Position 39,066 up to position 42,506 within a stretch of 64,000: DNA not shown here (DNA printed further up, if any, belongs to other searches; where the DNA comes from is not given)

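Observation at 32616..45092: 12-gene translationally coupled glycan operon with polyprenyl-phosphate-sugar / GT-C logic rather than a classical Wzx/Wzy or ABC pathway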

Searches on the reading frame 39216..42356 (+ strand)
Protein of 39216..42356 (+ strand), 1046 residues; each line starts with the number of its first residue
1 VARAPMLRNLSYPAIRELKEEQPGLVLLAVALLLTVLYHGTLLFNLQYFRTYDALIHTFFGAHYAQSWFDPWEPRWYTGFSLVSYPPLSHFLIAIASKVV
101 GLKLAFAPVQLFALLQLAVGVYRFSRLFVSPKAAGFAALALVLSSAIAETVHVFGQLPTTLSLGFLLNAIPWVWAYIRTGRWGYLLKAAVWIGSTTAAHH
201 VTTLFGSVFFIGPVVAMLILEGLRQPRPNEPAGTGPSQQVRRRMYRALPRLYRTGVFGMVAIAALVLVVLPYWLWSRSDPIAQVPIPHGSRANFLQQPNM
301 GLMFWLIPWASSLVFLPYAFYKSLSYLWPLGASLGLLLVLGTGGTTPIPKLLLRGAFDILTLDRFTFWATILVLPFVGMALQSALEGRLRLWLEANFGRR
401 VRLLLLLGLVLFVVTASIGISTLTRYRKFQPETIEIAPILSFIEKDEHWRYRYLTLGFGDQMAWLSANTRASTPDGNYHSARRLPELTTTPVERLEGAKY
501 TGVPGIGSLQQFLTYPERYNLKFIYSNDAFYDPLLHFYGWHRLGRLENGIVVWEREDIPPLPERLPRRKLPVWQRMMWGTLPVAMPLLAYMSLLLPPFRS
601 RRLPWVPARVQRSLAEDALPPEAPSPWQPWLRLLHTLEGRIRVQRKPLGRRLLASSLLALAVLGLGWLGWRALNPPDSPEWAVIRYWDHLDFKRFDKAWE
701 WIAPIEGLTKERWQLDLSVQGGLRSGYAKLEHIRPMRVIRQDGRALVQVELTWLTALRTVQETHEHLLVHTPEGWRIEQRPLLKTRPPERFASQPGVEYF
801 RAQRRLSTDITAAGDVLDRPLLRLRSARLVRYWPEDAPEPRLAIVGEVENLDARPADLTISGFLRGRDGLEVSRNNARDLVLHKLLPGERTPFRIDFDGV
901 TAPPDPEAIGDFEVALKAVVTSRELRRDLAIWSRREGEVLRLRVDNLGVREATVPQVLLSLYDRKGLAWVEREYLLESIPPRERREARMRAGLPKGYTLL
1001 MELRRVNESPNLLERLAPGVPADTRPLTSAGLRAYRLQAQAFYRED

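Call 4: search_protein_families(library=pfam, proteins=[window:39216-42356:+], max_evalue=0.01)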
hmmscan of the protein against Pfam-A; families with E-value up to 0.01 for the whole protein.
window:39216-42356:+ (1046 aa): 1 family
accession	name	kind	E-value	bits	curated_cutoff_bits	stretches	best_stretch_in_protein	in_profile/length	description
PF10131.15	PTPS_related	-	0.0042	16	26.4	0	85-211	4-132/621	6-pyruvoyl-tetrahydropterin synthase related domain; membrane protein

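Call 6: search_protein_families(library=ncbifam, proteins=[window:39216-42356:+], max_evalue=0.01)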
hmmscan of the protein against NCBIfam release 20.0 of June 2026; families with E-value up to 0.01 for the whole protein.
window:39216-42356:+ (1046 aa): 0 families

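Call 8: search_solved_structures(query=window:39216-42356:+, max_evalue=1)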
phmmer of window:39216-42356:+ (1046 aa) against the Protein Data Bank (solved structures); distinct sequences matched with E-value up to 1: 0.

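Call 10: find_encoding_contigs(protein=window:39216-42356:+, flank=10000, max_places=6)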
Protein window:39216-42356:+ (1046 aa): no gene with exactly this product is on record in the collection.
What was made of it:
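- Tried and rejected: Exact look-up of the 1046-aa protein found no record (call 10).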

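Call 11: find_homologous_proteins(query=window:39216-42356:+)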
Query window:39216-42356:+ (1046 aa): 2687 proteins with E <= 0.001 among 8000 candidates; the best 120 are listed.
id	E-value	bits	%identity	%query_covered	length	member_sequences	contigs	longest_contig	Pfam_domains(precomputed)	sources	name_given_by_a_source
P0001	0.0e+0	2237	94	100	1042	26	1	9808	-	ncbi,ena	-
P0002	0.0e+0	1790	77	96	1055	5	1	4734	-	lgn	-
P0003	0.0e+0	1419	63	93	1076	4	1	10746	-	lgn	-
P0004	0.0e+0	1375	63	93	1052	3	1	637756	-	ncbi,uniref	ncbi:hypothetical protein [Deinococcus sp.]|uniref:hypothetical protein n=1 Tax=Deinococcus sp. TaxI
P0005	0.0e+0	1364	61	98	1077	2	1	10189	-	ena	-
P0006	0.0e+0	1359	61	97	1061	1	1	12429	-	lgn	-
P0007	0.0e+0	1331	60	97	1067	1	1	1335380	-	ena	-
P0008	0.0e+0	1330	58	96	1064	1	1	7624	-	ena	-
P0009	0.0e+0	1300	65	85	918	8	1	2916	-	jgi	-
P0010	0.0e+0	1298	57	98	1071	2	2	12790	-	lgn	-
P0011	0.0e+0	1282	58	99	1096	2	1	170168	-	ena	-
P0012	0.0e+0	1275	59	96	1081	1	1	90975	-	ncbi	-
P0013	0.0e+0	1272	57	98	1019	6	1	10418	-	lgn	-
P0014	0.0e+0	1261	59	92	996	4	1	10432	PF10131.16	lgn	-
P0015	0.0e+0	1248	57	96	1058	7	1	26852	-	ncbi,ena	-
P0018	0.0e+0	1230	57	98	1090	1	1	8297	PF10131.16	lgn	-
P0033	0.0e+0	1103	55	94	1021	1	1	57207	PF10131.16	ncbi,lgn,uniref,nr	ncbi:6-pyruvoyl-tetrahydropterin synthase-related protein [Deinococcus yavapaiensis]|uniref:6-pyruvo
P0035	0.0e+0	1071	53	96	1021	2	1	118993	PF10131.16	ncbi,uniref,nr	ncbi:6-pyruvoyl-tetrahydropterin synthase-related protein [Deinococcus sedimenti]|uniref:6-pyruvoyl-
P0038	0.0e+0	1069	53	98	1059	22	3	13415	PF10131.16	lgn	-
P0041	0.0e+0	1057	53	94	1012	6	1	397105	PF10131.16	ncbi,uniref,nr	ncbi:hypothetical protein GCM10008956_12700 [Deinococcus arenae]|uniref:Membrane protein 6-pyruvoyl-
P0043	0.0e+0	1037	51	94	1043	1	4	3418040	-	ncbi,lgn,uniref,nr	ncbi:hypothetical protein HNQ07_002406 [Deinococcus metalli]|uniref:Membrane protein 6-pyruvoyl-tetr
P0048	1.1e-290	986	48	97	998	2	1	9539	PF10131.16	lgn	-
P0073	4.8e-265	901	47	90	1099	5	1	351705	-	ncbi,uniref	ncbi:hypothetical protein [Kouleothrix sp.]|uniref:hypothetical protein n=1 Tax=Kouleothrix sp. TaxI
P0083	4.7e-262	891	47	90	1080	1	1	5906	PF10131.16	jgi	jgi:hypothetical protein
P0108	1.2e-257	876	59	54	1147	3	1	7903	-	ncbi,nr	ncbi:MAG TPA: hypothetical protein VLO00_11235 [Cryobacterium sp.]|nr:hypothetical protein [Cryobact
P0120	8.1e-257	874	46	92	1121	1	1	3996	PF10131.16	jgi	jgi:hypothetical protein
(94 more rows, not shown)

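Call 13: find_encoding_contigs(protein=P0043, flank=10000, max_places=2)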
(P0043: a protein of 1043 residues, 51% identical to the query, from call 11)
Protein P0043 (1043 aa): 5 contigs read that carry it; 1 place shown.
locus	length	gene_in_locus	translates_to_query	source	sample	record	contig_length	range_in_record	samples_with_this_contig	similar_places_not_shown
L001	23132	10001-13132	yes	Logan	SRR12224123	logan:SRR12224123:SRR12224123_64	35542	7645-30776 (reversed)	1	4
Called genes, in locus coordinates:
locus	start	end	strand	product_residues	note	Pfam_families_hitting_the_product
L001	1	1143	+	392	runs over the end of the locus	PF13433:Peripla_BP_5, PF13458:Peripla_BP_6, PF01094:ANF_receptor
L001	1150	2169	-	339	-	PF00753:Lactamase_B, PF12706:Lactamase_B_2 (faint)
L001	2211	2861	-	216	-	PF03458:Gly_transporter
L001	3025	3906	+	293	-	-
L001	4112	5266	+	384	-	-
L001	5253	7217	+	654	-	PF00535:Glycos_transf_2, PF13641:Glyco_tranf_2_3, PF00534:Glycos_transf_1, PF13692:Glyco_trans_1_4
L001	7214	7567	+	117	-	PF01740:STAS, PF13466:STAS_2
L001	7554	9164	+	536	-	PF07228:SpoIIE, PF13581:HATPase_c_2, PF02518:HATPase_c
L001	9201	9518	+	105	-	PF01740:STAS, PF13466:STAS_2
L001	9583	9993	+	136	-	PF00072:Response_reg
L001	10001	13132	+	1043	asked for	-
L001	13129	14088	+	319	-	-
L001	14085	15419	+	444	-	-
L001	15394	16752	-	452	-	-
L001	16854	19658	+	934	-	-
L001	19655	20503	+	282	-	-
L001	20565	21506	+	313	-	PF20511:PMI_typeI_cat, PF21621:MPI_cupin_dom (faint)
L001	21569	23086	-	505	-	PF00270:DEAD, PF00271:Helicase_C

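Call 14: find_encoding_contigs(protein=P0073, flank=10000, max_places=2)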
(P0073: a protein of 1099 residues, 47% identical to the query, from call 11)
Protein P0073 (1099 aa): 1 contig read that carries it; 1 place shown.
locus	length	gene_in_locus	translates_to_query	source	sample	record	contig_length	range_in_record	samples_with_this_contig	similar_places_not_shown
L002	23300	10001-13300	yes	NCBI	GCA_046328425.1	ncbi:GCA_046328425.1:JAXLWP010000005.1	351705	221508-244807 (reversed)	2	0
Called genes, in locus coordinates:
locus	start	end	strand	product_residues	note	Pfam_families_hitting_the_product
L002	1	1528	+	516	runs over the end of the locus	PF13091:PLDc_2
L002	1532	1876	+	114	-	-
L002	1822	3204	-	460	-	PF13204:Apiosidase, PF12904:Collagen_bind_2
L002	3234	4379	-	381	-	PF04389:Peptidase_M28, PF05343:Peptidase_M42 (faint), PF01546:Peptidase_M20, PF07687:M20_dimer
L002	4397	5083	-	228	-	PF03575:Peptidase_S51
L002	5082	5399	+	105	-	-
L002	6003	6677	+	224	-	-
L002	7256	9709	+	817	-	PF01266:DAO, PF01494:FAD_binding_3 (faint), PF01593:Amino_oxidase (faint), PF07992:Pyr_redox_2 (faint), PF16350:FAO_M, PF01571:GCV_T, PF08669:GCV_T_C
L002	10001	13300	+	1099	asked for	-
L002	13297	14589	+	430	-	PF02369:Big_1 (faint), PF09134:Invasin_D3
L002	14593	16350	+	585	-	PF26410:GH5_mannosidase (weak)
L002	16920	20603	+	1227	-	PF05231:MASE1, PF00989:PAS, PF08448:PAS_4 (weak), PF13426:PAS_9, PF08448:PAS_4, PF00512:HisKA, PF02518:HATPase_c, PF00072:Response_reg, +4 more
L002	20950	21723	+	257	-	PF00005:ABC_tran, PF13304:AAA_21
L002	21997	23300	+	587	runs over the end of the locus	PF16949:ABC_tran_2, PF09847:12TM_1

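Call 15: find_encoding_contigs(protein=P0108, flank=10000, max_places=2)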
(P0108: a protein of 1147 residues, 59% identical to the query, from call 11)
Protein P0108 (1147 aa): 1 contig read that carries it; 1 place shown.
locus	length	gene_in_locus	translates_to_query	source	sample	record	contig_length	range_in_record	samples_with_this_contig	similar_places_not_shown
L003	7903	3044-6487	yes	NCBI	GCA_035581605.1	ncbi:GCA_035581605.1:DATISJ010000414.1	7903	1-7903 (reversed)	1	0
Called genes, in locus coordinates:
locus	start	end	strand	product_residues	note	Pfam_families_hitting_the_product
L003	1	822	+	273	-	PF07228:SpoIIE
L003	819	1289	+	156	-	PF13581:HATPase_c_2, PF02518:HATPase_c (weak)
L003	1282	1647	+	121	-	PF01740:STAS, PF13466:STAS_2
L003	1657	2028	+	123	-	PF00072:Response_reg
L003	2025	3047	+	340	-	PF03372:Exo_endo_phos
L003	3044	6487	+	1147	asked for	-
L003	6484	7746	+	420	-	-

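Call 21: find_encoding_contigs(protein=P0001, flank=10000, max_places=2)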
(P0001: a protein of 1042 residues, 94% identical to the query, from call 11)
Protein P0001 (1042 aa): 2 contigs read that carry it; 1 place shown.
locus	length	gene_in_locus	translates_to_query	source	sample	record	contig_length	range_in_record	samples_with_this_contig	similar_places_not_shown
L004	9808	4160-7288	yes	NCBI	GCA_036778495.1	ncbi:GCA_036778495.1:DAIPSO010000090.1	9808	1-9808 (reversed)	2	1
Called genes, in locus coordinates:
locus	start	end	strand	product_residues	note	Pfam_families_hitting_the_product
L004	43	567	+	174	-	PF00535:Glycos_transf_2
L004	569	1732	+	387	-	PF13439:Glyco_transf_4 (weak), PF13579:Glyco_trans_4_4 (weak), PF00534:Glycos_transf_1, PF13692:Glyco_trans_1_4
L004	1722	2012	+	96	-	PF01740:STAS, PF13466:STAS_2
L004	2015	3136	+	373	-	PF07228:SpoIIE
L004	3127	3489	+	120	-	PF13581:HATPase_c_2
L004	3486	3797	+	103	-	PF01740:STAS, PF13466:STAS_2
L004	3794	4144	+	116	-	PF00072:Response_reg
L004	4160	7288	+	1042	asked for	-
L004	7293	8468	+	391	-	-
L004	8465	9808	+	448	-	?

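Call 22: find_related_loci(query=A1, collection=genome_contigs, flank=10000)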
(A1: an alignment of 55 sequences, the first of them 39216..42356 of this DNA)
Query A1 (1046 aa) in genome_contigs; peptide patterns used: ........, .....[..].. (x = any residue, [..] = any of these).
600 stretches matched a pattern (row limit reached: there are more); 580 encode a relative of the query (tblastn E <= 1e-3); the best 80 are kept; 80 distinct loci.
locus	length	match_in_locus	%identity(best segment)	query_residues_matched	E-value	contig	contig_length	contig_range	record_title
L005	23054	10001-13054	77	38-1045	0e+0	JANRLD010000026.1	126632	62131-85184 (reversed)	MAG: Meiothermus sp. isolate bins.372 k141_533318, whole genome shotgun sequence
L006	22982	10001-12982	63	24-1001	0e+0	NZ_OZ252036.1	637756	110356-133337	MAG: Deinococcus sp. isolate 023e09c7-142a-45b4-9443-fd3a56e2fbd6 chromosome 2, complete sequence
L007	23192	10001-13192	54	14-1045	0e+0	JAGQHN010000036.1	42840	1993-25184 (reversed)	MAG: Trueperaceae bacterium isolate HKST-UBA01 NODE_36_length_42840_cov_5.945350, whole genome shotgun sequence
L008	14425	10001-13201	58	10-1042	0e+0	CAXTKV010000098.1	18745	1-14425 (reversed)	MAG TPA_asm: uncultured Deinococcales bacterium isolate public_SRR11456923_metawrap_bin.5 genome assembly, contig: publi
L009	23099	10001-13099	57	38-1043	0e+0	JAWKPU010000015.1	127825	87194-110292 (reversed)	MAG: Deinococcales bacterium isolate ABC2.109 ABC2.109.fa-15, whole genome shotgun sequence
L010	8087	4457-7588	54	34-1045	0e+0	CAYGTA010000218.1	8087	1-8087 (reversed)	MAG TPA_asm: uncultured bacterium isolate ERP117304_co3_184 genome assembly, contig: NODE_12702_length_8087_cov_14.39815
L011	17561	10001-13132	54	34-1045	0e+0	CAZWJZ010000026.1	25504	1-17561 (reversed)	MAG TPA_asm: uncultured bacterium isolate SRP072547_co1_398 genome assembly, contig: NODE_2669_length_25504_cov_4.899210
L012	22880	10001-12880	59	38-1001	0e+0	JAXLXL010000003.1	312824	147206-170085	MAG: Deinococcaceae bacterium isolate STL-DEI1 C2.169.fa-3, whole genome shotgun sequence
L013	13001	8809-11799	52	31-1042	0e+0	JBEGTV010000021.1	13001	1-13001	MAG: Deinococcota bacterium isolate redbuttecreek_2019_sw_WHONDRS-S19S_0029_A_bin.8 scaffold_0000418, whole genome shotg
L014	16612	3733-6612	54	39-1000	0e+0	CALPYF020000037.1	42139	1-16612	MAG: Deinococcus hopiensis KR-140 isolate HRSG-E7-bin-74 genome assembly, contig: HRSG-E7-C76, whole genome shotgun sequ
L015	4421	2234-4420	63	38-761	0e+0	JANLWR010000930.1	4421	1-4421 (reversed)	MAG: Deinococcales bacterium isolate OTE_20_metabat_284 OTE_20_k141_4118496, whole genome shotgun sequence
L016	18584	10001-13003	47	28-982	0e+0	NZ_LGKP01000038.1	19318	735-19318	Herpetosiphon geysericola strain DSM 7119 contig_34, whole genome shotgun sequence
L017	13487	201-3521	45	15-1042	0e+0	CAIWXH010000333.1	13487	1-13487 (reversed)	MAG: uncultured Oscillochloris sp. isolate Kiruna_bin-09937 genome assembly, contig: bin-09937:333/850, whole genome sho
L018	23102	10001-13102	58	38-1045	0e+0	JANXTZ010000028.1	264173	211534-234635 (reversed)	MAG: Deinococcales bacterium isolate 339R_metabat_219 339R_k141_1805619, whole genome shotgun sequence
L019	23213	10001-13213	46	28-1042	0e+0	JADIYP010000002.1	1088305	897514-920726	MAG: Candidatus Leptovillus affinis isolate AalE_BATAC.251 tig00000711-10-10877730, whole genome shotgun sequence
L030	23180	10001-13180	44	37-998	0e+0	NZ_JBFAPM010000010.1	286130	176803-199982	Actinoplanes sp. NPDC049548 NPDC049548_49_B4.ctg-0010, whole genome shotgun sequence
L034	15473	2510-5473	44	27-983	0e+0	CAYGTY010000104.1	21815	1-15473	MAG TPA_asm: uncultured Anaerolineaceae bacterium isolate ERP117304_co3_241 genome assembly, contig: NODE_3449_length_21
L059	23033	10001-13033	45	37-994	0e+0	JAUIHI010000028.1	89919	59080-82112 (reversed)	MAG: Anaerolineae bacterium isolate Co_bin.203 NODE_2331_length_89919_cov_4.994220, whole genome shotgun sequence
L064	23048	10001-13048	39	28-1042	0e+0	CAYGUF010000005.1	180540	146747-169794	MAG TPA_asm: uncultured Flavobacteriaceae bacterium isolate ERP117304_co2_98 genome assembly, contig: NODE_77_length_180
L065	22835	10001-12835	38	28-986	0e+0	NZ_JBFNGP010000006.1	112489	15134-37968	Tenacibaculum sp. UWU-22 NODE_6_length_112489_cov_150.212118, whole genome shotgun sequence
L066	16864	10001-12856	39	28-990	0e+0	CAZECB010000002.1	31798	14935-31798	MAG TPA_asm: uncultured Flavobacteriaceae bacterium isolate SRP065251_co1_51 genome assembly, contig: NODE_852_length_31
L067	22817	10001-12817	40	38-985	0e+0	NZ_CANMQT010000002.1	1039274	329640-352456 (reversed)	Uncultured Aquimarina sp. isolate 2-563A-J.fasta NODE_2, whole genome shotgun sequence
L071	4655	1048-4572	56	19-1042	0e+0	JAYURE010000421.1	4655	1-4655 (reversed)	MAG: Deinococcales bacterium isolate GL116_DN_concoct_233 GL116_DN_concoct_233_420, whole genome shotgun sequence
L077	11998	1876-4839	43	47-986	0e+0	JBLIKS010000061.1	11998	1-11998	MAG: Candidatus Azotimanducaceae bacterium isolate 3300054694_61 Ga0535664_0007408, whole genome shotgun sequence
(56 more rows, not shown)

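Call 33: predict_structure(alignment_id=A1)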
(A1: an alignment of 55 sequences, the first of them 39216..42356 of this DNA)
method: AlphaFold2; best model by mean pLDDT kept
length: 1046 residues; sequences in the alignment: 55
mean_pLDDT: 84.2   pTM: 0.83
mean pLDDT of the five models: 84.2, 83.4, 82.4, 81.4, 81.4
residues with pLDDT >= 90: 548; 70-90: 345; 50-70: 68; < 50: 85
segments of 3 or more residues with pLDDT < 50: 1-13, 280-284, 478-504, 788-815, 1007-1016
pLDDT, mean of each block of 10 residues (from residue 1): 38 62 96 98 90 87 90 64 80 97 95 98 96 98 96 93 98 94 95 95 93 95 88 88 92 95 87 65 58 87 92 95 92 97 91 85 93 98 94 93 95 94 67 82 86 79 79 56 36 40 61 84 88 93 87 88 66 90 95 89 78 81 75 80 84 92 88 82 91 88 94 80 76 89 93 86 93 94 61 42 39 55 91 86 95 91 93 93 93 90 88 91 88 91 91 93 93 89 90 93 60 51 85 93 79
secondary structure, 60 per line:
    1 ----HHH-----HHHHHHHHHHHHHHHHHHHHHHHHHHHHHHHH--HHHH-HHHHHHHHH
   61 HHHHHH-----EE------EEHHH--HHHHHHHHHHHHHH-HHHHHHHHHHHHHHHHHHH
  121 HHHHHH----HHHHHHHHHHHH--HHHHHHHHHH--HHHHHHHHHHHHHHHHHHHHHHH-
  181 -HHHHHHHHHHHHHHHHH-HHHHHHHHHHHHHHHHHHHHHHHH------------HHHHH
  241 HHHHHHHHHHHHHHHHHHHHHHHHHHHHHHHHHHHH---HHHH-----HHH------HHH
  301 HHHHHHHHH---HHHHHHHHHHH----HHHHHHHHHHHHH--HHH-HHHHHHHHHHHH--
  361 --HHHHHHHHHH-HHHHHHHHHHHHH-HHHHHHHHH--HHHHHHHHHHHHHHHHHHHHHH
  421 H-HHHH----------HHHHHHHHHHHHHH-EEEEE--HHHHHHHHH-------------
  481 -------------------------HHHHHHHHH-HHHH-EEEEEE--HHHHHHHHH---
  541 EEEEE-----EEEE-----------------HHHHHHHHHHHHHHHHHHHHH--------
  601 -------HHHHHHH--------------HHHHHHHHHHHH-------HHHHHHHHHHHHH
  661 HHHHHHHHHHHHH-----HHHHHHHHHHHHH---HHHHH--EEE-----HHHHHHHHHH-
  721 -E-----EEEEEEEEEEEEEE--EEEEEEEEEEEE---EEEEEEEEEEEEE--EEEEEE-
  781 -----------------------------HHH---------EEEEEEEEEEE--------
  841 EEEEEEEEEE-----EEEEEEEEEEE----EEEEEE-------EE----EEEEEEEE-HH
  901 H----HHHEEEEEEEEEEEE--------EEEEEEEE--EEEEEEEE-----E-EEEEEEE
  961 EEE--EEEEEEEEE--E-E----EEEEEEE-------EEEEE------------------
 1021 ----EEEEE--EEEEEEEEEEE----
elements in order (helices of 4 or more, strands of 3 or more residues): H13-44 H47-50 H52-66 H87-100 H102-126 H131-142 H145-154 H157-179 H182-198 H200-223 H236-276 H280-283 H298-309 H313-323 H328-340 H347-358 H363-372 H374-386 H388-396 H399-421 H423-426 H437-450 E452-456 H459-467 H506-514 H516-519 E521-526 H529-537 E541-545 E551-554 H572-592 H608-614 H629-640 H648-673 H679-691 H695-699 E702-704 H710-719 E728-741 E744-755 E759-771 E774-779 E822-832 E841-850 E856-866 E871-876 E890-897 E909-920 E929-936 E939-946 E954-963 E966-974 E984-990 E998-1002 E1025-1029 E1032-1042
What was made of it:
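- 39216..42356 (+): 1046-aa GT-C-fold glycosyltransferase of an uncharacterised family. Residues 1-430 form the polytopic GT-C core with near-invariant D53. Residues 437-570 form a periplasmic alpha/beta domain. Two further TM helices follow. Residues 680-1046 form an extracytoplasmic alpha+beta domain plus two beta-sandwich domains. AF2 pLDDT 84, pTM 0.83 (call 33).
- On GT-C fold glycosyltransferases: It sits just after TM1 (helix 13-44) at the start of helix 52-66 (call 33).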
